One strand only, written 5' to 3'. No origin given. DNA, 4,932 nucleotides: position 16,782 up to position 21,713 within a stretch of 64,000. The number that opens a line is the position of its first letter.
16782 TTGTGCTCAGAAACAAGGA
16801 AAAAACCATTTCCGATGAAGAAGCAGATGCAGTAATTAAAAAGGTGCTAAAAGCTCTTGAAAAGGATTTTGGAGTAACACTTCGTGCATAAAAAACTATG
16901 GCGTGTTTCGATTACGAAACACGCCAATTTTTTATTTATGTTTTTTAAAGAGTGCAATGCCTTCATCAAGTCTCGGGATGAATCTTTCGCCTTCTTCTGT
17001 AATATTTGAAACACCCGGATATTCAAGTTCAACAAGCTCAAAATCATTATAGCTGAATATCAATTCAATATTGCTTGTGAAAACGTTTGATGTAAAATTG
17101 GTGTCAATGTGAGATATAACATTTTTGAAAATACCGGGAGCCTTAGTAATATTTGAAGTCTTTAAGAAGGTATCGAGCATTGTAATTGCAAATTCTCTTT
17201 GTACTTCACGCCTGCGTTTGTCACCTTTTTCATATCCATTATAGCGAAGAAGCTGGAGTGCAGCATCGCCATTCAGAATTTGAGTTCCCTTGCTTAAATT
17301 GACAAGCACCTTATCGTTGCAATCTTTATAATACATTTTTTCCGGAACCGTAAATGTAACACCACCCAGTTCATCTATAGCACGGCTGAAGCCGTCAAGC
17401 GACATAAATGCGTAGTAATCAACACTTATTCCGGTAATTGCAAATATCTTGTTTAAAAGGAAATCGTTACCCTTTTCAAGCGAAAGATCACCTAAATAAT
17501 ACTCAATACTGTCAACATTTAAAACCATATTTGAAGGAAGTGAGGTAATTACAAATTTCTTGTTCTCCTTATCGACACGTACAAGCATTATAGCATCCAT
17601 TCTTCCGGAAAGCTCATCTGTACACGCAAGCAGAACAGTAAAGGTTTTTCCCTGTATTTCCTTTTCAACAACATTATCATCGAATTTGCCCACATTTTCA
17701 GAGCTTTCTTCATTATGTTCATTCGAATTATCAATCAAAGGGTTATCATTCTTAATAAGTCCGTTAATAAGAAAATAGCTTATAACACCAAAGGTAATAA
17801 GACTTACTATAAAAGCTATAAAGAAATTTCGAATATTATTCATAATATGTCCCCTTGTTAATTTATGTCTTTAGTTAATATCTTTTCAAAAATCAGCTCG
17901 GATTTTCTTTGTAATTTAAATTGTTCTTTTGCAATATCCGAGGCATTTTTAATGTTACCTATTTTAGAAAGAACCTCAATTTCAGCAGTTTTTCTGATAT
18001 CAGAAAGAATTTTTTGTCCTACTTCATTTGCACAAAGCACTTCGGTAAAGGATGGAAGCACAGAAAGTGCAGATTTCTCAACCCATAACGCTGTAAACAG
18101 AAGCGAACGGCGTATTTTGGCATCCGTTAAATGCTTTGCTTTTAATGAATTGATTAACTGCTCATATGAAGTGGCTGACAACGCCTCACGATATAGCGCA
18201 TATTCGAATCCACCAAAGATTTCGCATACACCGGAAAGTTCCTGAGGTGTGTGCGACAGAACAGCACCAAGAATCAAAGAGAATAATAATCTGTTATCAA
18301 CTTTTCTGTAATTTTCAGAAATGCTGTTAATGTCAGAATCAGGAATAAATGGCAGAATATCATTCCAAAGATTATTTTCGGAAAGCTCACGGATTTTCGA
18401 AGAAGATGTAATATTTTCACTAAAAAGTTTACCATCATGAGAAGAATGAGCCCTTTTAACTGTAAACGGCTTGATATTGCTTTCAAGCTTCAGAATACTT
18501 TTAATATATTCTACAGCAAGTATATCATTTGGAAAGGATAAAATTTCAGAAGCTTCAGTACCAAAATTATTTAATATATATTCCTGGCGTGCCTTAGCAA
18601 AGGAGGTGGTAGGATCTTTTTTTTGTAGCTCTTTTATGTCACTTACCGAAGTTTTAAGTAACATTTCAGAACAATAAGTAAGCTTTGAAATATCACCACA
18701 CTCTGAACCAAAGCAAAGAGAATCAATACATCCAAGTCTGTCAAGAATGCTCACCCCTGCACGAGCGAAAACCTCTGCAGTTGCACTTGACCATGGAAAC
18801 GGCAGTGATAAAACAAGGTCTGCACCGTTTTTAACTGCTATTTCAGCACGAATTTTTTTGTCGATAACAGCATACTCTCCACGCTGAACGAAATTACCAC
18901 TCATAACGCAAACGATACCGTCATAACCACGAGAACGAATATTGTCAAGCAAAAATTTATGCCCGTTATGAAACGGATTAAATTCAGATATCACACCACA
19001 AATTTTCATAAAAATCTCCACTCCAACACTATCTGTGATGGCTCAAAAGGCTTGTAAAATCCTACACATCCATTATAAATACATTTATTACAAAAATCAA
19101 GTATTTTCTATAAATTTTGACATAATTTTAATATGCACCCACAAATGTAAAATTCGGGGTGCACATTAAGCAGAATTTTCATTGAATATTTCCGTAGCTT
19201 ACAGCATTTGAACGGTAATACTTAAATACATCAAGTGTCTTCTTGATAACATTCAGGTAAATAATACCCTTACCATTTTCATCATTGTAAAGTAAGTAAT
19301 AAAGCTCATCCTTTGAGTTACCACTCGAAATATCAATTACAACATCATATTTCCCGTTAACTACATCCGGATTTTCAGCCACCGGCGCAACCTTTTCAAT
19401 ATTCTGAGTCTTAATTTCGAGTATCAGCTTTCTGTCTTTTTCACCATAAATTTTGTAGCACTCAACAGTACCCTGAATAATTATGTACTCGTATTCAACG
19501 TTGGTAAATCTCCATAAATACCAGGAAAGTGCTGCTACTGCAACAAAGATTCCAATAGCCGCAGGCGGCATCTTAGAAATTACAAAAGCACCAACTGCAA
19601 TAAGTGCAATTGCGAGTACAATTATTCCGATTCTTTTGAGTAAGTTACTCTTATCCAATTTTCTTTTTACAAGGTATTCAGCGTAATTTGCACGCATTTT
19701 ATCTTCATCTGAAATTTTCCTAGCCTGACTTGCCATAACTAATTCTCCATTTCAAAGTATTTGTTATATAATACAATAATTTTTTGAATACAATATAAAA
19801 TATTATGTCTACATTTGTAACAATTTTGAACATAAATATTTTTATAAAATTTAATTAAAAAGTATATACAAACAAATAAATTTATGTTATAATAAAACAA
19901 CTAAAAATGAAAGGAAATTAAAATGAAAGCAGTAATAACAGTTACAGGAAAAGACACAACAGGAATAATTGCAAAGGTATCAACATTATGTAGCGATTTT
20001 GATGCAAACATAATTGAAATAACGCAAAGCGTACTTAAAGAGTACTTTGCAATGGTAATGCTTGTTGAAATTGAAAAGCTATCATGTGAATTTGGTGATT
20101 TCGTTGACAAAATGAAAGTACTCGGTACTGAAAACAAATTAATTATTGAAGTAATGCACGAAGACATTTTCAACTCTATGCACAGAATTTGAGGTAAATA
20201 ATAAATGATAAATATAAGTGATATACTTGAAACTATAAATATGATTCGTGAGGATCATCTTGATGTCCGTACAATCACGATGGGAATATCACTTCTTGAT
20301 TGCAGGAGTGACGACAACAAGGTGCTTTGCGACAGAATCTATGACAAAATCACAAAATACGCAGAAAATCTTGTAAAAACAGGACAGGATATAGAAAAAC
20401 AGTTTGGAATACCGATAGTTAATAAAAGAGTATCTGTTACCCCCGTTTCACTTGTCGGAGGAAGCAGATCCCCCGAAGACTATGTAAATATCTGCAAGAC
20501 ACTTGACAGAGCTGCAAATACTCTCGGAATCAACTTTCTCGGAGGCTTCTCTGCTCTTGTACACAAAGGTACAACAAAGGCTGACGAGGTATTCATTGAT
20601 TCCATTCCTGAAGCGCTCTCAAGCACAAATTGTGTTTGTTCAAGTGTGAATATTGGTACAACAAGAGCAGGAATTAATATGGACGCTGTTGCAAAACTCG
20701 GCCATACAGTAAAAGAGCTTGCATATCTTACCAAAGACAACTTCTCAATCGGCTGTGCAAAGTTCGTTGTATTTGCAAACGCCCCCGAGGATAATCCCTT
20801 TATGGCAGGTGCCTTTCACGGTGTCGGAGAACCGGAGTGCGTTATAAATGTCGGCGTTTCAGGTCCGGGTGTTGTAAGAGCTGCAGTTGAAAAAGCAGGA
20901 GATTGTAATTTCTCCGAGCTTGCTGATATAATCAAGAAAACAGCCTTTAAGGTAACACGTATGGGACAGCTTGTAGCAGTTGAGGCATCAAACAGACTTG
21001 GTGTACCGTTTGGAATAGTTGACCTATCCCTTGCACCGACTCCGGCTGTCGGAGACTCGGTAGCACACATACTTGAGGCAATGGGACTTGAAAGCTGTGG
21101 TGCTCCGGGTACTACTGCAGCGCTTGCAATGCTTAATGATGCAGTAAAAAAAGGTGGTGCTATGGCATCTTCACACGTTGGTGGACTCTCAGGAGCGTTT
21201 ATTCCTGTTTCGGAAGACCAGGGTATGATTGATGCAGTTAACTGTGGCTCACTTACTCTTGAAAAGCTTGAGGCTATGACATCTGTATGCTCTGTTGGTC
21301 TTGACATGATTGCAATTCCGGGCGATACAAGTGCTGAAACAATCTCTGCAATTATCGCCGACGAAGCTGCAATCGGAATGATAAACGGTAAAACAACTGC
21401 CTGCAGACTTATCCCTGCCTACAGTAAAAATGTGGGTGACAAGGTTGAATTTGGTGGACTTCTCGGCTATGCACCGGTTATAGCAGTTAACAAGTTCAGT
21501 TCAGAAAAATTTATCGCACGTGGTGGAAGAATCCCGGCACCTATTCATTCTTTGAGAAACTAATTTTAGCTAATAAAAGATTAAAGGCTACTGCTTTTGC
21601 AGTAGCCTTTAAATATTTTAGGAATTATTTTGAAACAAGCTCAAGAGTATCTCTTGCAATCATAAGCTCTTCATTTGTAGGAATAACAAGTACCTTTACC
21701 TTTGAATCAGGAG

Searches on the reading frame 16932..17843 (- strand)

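Call 23: search_protein_families(library=pfam, proteins=[window:16932-17843:-], max_evalue=0.00001)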
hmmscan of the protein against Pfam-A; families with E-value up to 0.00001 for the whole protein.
window:16932-17843:- (303 aa): 1 family
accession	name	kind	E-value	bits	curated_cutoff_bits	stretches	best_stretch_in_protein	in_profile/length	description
PF03816.19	LytR_cpsA_psr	-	3.1e-22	79.8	24.6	1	81-223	1-145/150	LytR_cpsA_psr family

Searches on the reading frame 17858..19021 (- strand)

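Call 23: search_protein_families(library=pfam, proteins=[window:17858-19021:-], max_evalue=0.00001)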
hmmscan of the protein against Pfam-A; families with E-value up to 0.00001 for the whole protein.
window:17858-19021:- (387 aa): 1 family
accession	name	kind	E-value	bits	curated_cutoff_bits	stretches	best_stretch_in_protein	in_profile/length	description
PF05636.17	HIGH_NTase1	-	5.4e-101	339.2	27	1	5-383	1-390/402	HIGH Nucleotidyl Transferase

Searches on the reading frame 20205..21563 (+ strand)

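Call 104: search_protein_families(library=pfam, proteins=[window:20205-21563:+], max_evalue=0.00001)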
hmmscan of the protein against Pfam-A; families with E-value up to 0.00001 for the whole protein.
window:20205-21563:+ (452 aa): 1 family
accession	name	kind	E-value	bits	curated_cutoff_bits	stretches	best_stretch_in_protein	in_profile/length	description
PF05167.17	DUF711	-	1.8e-198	659.9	25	1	12-422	1-412/413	Uncharacterised ACR (DUF711)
